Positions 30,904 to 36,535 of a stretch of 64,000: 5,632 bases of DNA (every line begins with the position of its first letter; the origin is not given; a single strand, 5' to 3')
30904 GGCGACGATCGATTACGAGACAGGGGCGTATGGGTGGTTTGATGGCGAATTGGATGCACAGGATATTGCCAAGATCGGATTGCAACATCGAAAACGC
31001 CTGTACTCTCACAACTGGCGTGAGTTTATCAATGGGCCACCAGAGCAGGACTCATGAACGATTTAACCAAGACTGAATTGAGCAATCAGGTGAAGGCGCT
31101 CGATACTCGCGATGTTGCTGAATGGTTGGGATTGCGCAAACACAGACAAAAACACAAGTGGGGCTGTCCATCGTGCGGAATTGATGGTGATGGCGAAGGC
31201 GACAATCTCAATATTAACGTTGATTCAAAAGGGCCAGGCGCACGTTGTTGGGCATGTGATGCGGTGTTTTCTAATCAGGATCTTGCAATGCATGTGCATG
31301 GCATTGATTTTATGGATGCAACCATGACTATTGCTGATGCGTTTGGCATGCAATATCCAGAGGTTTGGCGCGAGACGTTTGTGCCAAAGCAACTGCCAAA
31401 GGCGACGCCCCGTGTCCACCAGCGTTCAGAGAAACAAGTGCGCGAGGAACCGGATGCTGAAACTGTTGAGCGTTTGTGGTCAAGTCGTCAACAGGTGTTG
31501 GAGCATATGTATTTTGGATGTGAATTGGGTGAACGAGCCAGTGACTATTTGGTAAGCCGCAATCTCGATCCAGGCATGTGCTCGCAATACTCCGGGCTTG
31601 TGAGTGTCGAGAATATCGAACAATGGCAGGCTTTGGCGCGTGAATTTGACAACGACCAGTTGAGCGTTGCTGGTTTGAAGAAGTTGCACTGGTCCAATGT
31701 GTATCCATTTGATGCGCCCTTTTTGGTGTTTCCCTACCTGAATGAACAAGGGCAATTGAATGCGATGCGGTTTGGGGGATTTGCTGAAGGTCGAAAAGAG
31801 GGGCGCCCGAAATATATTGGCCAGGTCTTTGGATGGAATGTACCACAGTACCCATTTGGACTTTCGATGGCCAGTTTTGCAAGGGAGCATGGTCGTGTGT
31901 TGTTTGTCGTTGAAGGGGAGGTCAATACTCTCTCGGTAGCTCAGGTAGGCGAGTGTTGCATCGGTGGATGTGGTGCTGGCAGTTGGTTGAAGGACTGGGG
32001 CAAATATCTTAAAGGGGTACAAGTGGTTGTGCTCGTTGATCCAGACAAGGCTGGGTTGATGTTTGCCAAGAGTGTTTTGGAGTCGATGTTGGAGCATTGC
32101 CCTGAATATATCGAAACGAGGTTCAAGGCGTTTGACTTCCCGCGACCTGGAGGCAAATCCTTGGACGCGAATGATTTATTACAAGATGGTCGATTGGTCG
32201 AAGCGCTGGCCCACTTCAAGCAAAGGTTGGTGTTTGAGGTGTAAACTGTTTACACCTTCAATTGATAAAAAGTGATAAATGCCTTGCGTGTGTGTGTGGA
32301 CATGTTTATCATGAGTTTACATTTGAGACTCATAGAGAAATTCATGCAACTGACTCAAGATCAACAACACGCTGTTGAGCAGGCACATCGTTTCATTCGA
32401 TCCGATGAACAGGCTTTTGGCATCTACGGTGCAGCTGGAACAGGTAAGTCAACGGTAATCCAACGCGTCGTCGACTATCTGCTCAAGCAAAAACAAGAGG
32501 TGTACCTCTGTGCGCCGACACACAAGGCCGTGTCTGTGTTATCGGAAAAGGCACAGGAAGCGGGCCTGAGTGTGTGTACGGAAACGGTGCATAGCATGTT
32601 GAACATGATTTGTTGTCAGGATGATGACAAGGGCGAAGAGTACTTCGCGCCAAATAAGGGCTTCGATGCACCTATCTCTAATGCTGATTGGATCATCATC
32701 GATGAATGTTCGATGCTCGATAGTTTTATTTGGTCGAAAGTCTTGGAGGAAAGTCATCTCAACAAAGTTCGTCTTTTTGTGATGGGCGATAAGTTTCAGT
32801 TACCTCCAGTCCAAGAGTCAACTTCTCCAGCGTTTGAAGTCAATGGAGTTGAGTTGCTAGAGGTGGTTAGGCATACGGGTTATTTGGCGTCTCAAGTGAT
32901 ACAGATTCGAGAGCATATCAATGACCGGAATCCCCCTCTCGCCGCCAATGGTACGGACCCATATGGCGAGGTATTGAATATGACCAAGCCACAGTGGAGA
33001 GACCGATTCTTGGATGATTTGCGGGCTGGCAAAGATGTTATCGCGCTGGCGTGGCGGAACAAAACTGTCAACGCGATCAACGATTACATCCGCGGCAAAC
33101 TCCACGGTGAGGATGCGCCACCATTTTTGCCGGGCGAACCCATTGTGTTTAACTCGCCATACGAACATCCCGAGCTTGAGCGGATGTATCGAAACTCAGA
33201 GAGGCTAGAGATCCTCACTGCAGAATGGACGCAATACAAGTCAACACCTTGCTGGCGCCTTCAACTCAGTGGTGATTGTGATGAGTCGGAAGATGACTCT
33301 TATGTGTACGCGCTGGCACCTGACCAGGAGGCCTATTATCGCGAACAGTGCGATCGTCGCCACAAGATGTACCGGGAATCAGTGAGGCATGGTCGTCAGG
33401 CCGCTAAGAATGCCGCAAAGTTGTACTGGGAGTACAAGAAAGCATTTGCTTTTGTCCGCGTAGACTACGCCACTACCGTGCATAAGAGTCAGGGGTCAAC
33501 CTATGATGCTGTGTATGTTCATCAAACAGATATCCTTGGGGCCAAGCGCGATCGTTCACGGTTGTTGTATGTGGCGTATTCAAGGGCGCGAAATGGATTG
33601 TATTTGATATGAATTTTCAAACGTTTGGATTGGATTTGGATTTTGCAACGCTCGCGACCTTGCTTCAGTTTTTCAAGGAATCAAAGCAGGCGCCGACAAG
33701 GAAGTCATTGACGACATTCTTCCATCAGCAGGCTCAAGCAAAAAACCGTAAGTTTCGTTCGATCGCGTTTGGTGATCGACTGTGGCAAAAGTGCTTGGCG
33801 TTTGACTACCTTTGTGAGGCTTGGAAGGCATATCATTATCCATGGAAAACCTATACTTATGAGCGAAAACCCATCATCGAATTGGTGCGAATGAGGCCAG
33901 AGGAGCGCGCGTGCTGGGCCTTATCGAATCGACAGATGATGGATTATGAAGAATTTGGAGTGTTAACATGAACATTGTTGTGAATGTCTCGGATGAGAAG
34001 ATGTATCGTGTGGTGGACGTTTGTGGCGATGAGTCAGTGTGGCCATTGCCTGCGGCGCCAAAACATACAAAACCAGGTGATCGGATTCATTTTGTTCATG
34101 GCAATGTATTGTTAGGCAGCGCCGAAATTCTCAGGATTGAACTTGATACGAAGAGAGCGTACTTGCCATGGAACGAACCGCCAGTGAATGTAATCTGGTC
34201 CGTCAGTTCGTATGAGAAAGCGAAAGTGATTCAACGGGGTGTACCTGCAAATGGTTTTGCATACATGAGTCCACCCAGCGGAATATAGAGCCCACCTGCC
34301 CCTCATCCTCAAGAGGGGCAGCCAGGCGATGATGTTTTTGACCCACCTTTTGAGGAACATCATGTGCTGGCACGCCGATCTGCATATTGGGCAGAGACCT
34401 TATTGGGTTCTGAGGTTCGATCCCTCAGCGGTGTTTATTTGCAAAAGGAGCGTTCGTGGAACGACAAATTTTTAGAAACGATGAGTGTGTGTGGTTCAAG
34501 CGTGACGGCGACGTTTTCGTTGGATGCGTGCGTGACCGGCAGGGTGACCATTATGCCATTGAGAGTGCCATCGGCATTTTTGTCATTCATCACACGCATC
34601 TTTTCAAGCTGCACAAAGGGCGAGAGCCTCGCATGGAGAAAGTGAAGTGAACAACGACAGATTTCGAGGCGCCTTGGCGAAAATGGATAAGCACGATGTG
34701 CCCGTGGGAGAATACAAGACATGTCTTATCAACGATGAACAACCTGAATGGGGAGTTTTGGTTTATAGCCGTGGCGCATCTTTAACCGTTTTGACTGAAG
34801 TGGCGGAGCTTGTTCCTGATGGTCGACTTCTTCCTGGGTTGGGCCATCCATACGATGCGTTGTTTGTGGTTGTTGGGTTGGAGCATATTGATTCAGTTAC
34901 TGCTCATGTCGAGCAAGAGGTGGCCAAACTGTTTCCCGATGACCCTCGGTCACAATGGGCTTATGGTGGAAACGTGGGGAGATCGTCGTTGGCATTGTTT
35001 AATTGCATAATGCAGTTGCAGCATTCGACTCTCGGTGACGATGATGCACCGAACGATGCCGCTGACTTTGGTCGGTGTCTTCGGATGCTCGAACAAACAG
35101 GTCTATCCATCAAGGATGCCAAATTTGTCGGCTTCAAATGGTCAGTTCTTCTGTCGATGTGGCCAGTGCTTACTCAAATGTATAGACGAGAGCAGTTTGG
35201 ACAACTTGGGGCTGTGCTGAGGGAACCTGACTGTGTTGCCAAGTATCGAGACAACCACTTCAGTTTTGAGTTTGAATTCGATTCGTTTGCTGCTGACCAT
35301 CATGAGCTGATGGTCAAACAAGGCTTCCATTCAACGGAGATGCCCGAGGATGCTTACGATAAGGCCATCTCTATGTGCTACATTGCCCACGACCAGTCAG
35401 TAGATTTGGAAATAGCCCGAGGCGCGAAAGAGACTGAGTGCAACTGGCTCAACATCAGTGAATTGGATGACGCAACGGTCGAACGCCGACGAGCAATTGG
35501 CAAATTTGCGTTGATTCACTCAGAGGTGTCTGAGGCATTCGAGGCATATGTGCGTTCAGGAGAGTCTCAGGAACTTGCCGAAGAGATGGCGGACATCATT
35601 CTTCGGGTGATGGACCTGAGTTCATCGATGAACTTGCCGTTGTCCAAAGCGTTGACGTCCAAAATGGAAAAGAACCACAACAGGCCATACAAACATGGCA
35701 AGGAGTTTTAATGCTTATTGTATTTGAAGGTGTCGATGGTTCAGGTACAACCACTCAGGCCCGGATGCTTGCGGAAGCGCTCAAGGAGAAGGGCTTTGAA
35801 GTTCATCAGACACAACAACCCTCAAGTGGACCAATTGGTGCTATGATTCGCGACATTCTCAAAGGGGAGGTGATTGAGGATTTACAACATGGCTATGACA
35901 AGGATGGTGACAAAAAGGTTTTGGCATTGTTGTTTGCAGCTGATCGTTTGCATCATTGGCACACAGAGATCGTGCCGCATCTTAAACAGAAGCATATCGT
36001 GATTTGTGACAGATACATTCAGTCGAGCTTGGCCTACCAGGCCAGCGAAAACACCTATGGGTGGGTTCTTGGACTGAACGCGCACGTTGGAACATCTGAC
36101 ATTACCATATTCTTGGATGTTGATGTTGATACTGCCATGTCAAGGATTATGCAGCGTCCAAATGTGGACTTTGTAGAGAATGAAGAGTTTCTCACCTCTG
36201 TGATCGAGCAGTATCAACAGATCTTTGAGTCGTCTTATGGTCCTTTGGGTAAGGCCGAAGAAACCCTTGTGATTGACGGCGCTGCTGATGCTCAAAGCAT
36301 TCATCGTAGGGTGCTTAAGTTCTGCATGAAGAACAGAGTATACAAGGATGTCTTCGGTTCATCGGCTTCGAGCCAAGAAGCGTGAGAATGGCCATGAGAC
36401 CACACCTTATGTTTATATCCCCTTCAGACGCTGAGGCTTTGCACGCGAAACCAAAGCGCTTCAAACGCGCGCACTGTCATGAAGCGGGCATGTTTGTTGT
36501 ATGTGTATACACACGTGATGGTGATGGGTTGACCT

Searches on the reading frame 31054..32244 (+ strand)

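Call 13: search_protein_families(library=phrogs, proteins=[window:31054-32244:+], max_evalue=0.001)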
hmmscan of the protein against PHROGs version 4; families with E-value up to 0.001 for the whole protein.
window:31054-32244:+ (396 aa): 7 families
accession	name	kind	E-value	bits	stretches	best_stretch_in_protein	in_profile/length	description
phrog_239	-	DNA, RNA and nucleotide metabolism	1.1e-16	61.9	2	224-384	145-304/801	DNA primase/helicase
phrog_849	-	DNA, RNA and nucleotide metabolism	5.3e-15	56.3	1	158-344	145-309/435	DNA primase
phrog_47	-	DNA, RNA and nucleotide metabolism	4.8e-12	46.2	1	17-377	30-323/947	DNA primase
phrog_510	-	DNA, RNA and nucleotide metabolism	2.9e-10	40.5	1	19-172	27-158/667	DNA primase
phrog_6444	-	DNA, RNA and nucleotide metabolism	4.9e-07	29.9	1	63-357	59-338/577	DNA primase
phrog_6088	-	DNA, RNA and nucleotide metabolism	8.5e-06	25.4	1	93-348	107-260/772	DNA primase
phrog_11992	-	unknown function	0.00097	20.4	0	62-137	48-125/177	-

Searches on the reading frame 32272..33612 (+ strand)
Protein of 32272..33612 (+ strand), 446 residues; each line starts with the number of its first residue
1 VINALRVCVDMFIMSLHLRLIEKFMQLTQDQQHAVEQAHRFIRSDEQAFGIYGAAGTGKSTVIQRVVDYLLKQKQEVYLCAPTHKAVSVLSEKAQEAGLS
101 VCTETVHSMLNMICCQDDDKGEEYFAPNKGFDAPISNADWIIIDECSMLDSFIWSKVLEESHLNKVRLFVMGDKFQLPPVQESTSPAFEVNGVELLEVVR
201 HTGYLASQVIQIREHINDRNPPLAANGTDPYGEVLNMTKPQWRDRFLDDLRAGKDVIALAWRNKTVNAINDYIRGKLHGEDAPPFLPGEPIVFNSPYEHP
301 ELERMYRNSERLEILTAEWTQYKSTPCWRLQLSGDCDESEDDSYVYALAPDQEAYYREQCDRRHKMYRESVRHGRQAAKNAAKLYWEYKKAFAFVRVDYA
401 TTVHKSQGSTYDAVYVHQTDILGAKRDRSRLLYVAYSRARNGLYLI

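Call 13: search_protein_families(library=phrogs, proteins=[window:32272-33612:+], max_evalue=0.001)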
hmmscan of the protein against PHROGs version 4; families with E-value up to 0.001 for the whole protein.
window:32272-33612:+ (446 aa): 7 families
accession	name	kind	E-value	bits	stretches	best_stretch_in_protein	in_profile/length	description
phrog_325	-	DNA, RNA and nucleotide metabolism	1e-83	283.3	1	23-445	467-866/986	Dda-like helicase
phrog_4412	-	DNA, RNA and nucleotide metabolism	2.2e-27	96.7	2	25-181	329-464/743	exonuclease V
phrog_1967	-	DNA, RNA and nucleotide metabolism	1.3e-15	58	2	21-109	147-232/776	DNA helicase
phrog_25471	-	unknown function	8.4e-15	56.2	1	25-178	1-161/162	-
phrog_16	-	DNA, RNA and nucleotide metabolism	1.9e-07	30.7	1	25-166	271-407/986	DNA helicase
phrog_25411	-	unknown function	5e-07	29.7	0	32-89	217-273/627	-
phrog_2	-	head and packaging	0.00046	20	1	25-158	264-385/807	terminase large subunit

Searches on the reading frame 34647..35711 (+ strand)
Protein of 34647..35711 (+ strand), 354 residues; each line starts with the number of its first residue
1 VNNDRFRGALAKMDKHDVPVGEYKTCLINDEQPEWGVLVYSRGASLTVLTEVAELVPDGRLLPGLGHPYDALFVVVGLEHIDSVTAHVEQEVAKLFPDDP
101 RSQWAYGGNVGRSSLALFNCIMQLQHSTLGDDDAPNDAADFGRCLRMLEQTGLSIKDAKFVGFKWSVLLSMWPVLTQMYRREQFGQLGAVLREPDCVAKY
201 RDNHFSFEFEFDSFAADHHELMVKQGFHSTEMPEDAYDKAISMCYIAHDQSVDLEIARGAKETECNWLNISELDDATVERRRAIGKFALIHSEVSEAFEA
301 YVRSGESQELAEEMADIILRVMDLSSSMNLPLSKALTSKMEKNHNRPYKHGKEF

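Call 13: search_protein_families(library=phrogs, proteins=[window:34647-35711:+], max_evalue=0.001)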
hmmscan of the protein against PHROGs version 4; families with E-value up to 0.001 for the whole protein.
window:34647-35711:+ (354 aa): 5 families
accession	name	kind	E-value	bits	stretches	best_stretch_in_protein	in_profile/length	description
phrog_3301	-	other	5.6e-20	72.9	1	272-354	71-168/169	pyrophosphatase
phrog_15291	-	unknown function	3.5e-12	47.3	1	67-187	27-148/161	-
phrog_5658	-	other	1.4e-10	42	1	274-347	328-406/421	pyrophosphatase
phrog_1229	-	unknown function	6.3e-09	36.9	1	103-183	10-94/116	-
phrog_9236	-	other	6.1e-06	27.1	1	308-353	145-190/191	pyrophosphatase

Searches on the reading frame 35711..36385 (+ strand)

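Call 13: search_protein_families(library=phrogs, proteins=[window:35711-36385:+], max_evalue=0.001)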
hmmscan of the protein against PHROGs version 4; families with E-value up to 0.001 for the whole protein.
window:35711-36385:+ (224 aa): 2 families
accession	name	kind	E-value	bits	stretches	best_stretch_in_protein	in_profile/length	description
phrog_761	-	other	3.2e-36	126.7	1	1-207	20-213/362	thymidylate kinase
phrog_16057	-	other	8e-11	42.7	1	2-195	7-196/363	thymidylate kinase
